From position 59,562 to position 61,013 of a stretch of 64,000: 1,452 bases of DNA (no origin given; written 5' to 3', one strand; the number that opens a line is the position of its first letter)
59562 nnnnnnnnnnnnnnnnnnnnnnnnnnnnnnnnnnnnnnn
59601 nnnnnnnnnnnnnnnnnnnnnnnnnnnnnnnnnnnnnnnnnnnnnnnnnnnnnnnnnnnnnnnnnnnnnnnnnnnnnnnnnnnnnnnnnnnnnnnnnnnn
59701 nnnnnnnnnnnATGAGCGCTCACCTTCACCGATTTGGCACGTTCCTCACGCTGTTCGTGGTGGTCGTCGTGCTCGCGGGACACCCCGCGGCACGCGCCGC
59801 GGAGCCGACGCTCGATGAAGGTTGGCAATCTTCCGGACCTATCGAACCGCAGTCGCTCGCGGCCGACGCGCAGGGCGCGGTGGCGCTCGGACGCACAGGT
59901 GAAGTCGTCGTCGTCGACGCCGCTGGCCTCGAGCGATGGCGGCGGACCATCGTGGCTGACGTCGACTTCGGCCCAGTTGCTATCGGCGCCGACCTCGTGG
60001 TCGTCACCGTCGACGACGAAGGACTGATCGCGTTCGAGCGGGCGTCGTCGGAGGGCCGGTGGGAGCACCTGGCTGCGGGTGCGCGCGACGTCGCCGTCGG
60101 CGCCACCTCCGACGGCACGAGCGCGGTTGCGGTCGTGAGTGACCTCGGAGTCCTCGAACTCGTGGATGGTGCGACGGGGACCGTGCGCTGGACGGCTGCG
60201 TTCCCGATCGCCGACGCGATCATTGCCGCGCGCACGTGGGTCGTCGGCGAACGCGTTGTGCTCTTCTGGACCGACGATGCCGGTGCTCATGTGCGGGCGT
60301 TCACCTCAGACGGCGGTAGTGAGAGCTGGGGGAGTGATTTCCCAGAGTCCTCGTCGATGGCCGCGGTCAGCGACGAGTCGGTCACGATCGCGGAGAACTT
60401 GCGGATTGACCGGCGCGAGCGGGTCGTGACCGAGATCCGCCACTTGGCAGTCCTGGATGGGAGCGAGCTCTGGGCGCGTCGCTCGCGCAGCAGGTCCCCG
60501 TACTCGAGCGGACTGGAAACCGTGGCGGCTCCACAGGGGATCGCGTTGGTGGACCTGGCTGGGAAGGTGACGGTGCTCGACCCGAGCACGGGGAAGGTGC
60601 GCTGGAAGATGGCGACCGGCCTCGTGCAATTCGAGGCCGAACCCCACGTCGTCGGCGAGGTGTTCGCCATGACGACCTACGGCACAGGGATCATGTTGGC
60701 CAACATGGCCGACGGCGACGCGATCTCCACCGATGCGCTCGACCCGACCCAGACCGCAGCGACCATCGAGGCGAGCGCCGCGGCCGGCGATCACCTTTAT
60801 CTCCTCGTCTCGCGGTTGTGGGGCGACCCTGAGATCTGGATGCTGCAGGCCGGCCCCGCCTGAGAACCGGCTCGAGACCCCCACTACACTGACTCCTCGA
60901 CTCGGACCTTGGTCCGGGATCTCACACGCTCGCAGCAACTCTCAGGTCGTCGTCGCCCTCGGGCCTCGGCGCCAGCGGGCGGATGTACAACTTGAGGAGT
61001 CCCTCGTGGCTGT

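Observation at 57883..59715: Secreted M23 peptidase fused through a long coiled-coil to a lipase-like alpha/beta hydrolase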

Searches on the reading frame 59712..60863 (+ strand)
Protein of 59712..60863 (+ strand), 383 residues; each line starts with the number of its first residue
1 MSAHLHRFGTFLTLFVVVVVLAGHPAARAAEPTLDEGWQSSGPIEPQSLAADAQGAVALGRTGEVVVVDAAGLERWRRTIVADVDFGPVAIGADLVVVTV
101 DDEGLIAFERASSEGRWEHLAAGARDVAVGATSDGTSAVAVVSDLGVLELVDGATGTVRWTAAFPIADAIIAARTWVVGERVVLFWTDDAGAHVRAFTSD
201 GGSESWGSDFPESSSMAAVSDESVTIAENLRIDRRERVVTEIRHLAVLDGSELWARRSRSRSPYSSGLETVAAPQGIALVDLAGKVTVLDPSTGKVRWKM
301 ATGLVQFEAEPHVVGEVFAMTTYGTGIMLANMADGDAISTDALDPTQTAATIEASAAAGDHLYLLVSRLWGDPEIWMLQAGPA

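Call 3: search_protein_families(library=pfam, proteins=[window:59712-60863:+], max_evalue=0.1)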
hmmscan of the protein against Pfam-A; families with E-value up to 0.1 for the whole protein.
window:59712-60863:+ (383 aa): 3 families
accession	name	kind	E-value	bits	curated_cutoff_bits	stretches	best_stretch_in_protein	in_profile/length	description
PF13360.13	PQQ_2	-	3.2e-16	60.1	27.6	2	38-134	17-111/233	Outer membrane protein assembly factor BamB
PF13570.13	Beta-prop_ACSF4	-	9.4e-05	22.4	133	0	63-211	29-174/329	Beta-alanine-activating enzyme, beta-propeller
PF18571.6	VWA_3_C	-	0.0039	17.5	25.8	0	147-160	18-31/47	von Willebrand factor type A C-terminal domain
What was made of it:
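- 59712..60863 (+): Downstream gene for a secreted or membrane-anchored PQQ_2/BamB-like beta-propeller (383 aa). Its ATG overlaps the fusion gene's stop codon (ATGA). Probable functional partner. Pfam PQQ_2, E 3e-16 (call 3).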

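Call 4: search_protein_families(library=ncbifam, proteins=[window:59712-60863:+], max_evalue=0.1)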
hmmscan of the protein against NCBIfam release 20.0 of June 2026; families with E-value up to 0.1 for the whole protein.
window:59712-60863:+ (383 aa): 1 family
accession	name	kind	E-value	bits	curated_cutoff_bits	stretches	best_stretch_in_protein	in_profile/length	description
TIGR03300.1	assembly_YfgL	equivalog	6.1e-10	38.3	285.2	1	52-323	104-369/377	outer membrane protein assembly factor BamB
